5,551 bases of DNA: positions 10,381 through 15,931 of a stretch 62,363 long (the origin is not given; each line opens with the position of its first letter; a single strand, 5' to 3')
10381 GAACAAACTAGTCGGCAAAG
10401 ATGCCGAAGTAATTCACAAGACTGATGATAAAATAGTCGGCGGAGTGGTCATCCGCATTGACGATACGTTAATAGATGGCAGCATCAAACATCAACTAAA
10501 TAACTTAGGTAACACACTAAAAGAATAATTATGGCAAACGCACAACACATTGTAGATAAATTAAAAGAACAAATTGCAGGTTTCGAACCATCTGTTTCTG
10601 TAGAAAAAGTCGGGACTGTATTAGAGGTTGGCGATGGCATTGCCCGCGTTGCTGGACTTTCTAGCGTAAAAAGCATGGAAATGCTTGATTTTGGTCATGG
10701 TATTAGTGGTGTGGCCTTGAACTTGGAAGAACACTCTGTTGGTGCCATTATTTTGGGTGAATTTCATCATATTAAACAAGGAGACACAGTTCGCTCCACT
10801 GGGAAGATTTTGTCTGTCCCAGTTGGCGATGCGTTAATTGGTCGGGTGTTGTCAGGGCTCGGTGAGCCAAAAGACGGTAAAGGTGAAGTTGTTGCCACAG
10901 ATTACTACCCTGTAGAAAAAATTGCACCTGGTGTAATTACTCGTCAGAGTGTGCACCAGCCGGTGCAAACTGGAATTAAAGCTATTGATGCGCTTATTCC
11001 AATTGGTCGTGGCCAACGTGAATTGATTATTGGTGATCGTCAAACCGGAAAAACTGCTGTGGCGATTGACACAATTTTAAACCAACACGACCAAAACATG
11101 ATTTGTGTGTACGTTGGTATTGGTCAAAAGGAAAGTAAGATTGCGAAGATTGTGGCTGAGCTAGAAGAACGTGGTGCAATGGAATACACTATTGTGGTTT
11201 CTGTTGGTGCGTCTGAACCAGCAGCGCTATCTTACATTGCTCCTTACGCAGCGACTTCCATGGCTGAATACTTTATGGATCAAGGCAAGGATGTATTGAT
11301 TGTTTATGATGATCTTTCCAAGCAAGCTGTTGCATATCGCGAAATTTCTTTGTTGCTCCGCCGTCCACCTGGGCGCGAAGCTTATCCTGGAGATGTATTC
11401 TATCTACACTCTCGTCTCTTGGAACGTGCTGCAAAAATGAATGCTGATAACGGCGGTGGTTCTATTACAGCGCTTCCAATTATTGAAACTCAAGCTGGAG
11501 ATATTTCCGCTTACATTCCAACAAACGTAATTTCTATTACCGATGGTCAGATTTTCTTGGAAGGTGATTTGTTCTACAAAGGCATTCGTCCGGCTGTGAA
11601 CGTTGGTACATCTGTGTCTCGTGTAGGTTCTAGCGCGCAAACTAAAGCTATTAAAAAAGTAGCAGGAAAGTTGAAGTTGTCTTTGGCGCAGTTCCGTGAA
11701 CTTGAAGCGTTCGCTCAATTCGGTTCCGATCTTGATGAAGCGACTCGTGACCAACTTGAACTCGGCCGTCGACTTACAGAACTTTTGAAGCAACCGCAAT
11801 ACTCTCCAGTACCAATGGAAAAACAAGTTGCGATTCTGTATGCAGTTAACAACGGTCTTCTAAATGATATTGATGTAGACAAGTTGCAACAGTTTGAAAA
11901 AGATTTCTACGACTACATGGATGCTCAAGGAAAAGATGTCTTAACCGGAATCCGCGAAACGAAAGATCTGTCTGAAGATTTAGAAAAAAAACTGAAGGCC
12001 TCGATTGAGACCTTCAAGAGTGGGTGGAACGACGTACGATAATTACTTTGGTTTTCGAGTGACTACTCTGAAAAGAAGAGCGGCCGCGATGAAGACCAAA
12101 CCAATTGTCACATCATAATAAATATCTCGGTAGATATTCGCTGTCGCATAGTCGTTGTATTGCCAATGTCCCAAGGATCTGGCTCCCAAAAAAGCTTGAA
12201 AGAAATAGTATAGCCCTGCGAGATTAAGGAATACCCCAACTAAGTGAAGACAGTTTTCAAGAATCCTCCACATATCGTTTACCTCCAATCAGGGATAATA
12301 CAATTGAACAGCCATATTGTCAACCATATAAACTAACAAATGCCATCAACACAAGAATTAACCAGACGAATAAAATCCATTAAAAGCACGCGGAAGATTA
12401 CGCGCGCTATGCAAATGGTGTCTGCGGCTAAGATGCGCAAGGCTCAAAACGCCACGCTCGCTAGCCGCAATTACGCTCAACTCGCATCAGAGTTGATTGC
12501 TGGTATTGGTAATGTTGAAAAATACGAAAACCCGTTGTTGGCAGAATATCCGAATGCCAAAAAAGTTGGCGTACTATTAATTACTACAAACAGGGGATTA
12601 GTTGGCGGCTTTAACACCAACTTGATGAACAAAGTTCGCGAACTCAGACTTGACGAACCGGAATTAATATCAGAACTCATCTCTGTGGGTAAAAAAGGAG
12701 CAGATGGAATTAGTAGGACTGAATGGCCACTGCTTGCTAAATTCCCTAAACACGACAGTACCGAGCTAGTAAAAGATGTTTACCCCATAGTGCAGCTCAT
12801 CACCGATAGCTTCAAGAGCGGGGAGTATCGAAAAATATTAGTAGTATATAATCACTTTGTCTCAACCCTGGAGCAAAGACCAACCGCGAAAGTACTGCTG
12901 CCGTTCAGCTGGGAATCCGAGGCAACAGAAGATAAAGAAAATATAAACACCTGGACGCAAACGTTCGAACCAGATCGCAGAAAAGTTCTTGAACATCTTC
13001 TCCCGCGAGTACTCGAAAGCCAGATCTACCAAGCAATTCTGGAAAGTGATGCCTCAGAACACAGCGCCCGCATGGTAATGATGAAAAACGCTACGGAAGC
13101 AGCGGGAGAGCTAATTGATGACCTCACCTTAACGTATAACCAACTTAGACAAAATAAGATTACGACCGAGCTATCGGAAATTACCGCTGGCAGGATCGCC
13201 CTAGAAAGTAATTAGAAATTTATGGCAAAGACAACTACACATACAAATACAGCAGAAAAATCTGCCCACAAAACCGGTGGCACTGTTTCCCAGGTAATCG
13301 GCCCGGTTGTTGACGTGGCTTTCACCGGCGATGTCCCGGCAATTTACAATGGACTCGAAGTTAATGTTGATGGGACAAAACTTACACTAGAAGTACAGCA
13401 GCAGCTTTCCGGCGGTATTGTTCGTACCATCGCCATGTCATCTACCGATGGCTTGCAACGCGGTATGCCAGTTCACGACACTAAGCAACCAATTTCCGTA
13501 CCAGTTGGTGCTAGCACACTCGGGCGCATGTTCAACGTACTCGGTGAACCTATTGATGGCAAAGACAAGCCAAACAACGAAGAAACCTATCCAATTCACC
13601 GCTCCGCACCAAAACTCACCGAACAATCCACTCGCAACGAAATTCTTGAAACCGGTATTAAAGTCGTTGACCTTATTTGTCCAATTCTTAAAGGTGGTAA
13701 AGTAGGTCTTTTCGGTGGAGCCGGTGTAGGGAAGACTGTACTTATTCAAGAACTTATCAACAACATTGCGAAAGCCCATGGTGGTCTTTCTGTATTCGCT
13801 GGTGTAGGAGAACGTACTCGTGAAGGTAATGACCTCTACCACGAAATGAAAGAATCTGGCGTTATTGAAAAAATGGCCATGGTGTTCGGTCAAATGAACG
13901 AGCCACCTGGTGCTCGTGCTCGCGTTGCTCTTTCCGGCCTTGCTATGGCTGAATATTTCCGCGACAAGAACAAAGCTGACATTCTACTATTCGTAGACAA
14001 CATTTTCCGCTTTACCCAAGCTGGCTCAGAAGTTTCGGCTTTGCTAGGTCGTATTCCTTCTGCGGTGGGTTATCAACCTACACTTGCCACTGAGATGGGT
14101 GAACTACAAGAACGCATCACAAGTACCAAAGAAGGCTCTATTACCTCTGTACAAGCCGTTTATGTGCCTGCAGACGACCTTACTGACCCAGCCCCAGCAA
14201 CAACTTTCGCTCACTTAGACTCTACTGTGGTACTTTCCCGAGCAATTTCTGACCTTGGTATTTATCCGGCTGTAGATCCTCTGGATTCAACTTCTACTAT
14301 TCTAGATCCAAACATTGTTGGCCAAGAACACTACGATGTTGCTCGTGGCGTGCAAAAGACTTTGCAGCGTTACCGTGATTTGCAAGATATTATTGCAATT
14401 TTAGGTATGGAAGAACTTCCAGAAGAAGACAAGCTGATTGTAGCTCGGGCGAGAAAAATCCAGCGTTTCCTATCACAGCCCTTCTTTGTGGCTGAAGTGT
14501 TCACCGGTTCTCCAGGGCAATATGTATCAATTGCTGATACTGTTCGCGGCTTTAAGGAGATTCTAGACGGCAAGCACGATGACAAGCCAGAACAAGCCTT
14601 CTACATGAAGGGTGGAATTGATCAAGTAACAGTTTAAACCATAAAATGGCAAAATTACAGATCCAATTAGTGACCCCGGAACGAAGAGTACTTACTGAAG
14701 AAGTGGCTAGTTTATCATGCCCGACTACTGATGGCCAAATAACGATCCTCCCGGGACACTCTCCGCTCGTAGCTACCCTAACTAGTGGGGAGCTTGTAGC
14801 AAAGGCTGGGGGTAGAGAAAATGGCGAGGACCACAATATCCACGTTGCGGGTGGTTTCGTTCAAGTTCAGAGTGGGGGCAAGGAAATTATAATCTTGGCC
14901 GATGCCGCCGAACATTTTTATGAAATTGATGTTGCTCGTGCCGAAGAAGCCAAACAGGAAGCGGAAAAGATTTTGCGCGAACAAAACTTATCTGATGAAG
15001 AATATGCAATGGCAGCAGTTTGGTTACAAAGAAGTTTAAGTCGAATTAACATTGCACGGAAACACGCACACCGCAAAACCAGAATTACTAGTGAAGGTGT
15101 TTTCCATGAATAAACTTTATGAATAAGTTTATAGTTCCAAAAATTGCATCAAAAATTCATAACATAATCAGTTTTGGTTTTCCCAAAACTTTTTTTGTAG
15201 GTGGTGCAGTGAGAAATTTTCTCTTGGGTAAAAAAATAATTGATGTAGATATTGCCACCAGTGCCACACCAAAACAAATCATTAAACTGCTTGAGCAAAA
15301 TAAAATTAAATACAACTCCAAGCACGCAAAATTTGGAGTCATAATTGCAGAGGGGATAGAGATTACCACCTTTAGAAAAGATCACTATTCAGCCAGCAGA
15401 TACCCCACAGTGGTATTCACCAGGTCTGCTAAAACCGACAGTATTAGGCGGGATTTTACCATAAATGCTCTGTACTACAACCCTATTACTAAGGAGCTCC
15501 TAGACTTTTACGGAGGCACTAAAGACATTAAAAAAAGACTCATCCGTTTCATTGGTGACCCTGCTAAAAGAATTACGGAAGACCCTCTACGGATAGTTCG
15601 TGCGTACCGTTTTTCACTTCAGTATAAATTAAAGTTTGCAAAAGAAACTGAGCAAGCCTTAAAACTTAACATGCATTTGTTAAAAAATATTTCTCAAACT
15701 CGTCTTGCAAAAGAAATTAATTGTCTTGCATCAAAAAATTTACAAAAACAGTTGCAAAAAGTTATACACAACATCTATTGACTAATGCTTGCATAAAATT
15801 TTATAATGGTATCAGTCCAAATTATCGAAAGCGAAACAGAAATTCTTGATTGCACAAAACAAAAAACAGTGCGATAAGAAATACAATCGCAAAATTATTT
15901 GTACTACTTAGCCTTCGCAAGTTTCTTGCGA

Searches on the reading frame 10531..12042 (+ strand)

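Call 63: search_protein_families(library=pfam, proteins=[window:10531-12042:+], max_evalue=0.00001)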
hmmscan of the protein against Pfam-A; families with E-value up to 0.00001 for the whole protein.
window:10531-12042:+ (503 aa): 3 families
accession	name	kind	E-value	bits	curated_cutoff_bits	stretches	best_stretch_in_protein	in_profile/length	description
PF00006.31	ATP-synt_ab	-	1.8e-86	289.7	29.5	1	148-363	1-213/213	ATP synthase alpha/beta family, nucleotide-binding domain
PF00306.32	ATP-synt_ab_C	-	2.1e-50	170.7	27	1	370-495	1-126/126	ATP synthase alpha/beta chain, C terminal domain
PF02874.29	ATP-synt_ab_N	-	2.5e-17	63.6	20.9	1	24-91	2-69/69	ATP synthase alpha/beta family, beta-barrel domain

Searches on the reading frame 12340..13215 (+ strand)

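Call 38: search_protein_families(library=pfam, proteins=[window:12340-13215:+], max_evalue=0.001)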
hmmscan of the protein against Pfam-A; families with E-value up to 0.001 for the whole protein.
window:12340-13215:+ (291 aa): 1 family
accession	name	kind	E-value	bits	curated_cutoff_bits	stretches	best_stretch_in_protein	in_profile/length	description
PF00231.24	ATP-synt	-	2.6e-87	293.6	39.9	1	3-288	1-285/285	ATP synthase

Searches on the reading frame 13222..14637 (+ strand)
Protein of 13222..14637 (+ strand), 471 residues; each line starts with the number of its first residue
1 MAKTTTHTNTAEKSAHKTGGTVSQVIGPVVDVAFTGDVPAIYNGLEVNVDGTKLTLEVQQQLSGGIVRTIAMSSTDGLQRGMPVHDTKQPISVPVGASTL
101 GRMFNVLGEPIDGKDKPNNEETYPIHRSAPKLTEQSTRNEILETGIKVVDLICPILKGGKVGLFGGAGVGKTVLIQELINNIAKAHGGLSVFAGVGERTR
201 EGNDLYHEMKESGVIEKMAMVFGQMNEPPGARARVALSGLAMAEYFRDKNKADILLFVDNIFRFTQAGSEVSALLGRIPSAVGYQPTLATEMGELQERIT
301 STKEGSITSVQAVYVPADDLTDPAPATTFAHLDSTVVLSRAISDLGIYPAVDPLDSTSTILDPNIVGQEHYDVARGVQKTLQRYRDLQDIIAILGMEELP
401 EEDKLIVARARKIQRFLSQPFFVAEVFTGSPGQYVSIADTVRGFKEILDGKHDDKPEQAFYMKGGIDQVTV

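Call 38: search_protein_families(library=pfam, proteins=[window:13222-14637:+], max_evalue=0.001)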
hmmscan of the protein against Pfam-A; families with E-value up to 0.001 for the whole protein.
window:13222-14637:+ (471 aa): 3 families
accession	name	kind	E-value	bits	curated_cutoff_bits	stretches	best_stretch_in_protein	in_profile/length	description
PF00006.31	ATP-synt_ab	-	3.8e-73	246.1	29.5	1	145-358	1-213/213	ATP synthase alpha/beta family, nucleotide-binding domain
PF02874.29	ATP-synt_ab_N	-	2.9e-19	69.8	20.9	1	22-87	1-68/69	ATP synthase alpha/beta family, beta-barrel domain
PF22919.1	ATP-synt_VA_C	-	1.2e-16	61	24.7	1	364-450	6-95/101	C-terminal domain of V and A type ATP synthase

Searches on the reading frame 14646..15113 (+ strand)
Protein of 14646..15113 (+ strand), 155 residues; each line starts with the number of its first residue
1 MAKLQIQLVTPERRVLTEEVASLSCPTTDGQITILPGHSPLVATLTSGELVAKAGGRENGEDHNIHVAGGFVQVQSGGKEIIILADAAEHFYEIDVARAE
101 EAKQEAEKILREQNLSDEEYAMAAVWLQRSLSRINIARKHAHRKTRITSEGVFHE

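Call 38: search_protein_families(library=pfam, proteins=[window:14646-15113:+], max_evalue=0.001)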
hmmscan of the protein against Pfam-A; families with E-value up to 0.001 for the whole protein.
window:14646-15113:+ (155 aa): 2 families
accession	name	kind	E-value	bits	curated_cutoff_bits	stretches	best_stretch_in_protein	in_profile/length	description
PF02823.21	ATP-synt_DE_N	-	1.2e-20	73.7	27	1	4-88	1-80/80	ATP synthase, Delta/Epsilon chain, beta-sandwich domain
PF00401.25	ATP-synt_DE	-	2.3e-10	40.9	24.6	1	93-137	2-46/47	ATP synthase, Delta/Epsilon chain, long alpha-helix domain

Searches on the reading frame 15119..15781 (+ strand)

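Call 38: search_protein_families(library=pfam, proteins=[window:15119-15781:+], max_evalue=0.001)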
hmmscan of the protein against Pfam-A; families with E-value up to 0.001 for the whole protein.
window:15119-15781:+ (220 aa): 2 families
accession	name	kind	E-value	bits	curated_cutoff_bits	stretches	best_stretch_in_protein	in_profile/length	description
PF01743.26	PolyA_pol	-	3.1e-33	115.2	23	1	25-143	2-126/126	Poly A polymerase head domain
PF12627.12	PolyA_pol_RNAbd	-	0.00011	22.3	22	1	171-201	2-32/64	Probable RNA and SrmB- binding site of polymerase A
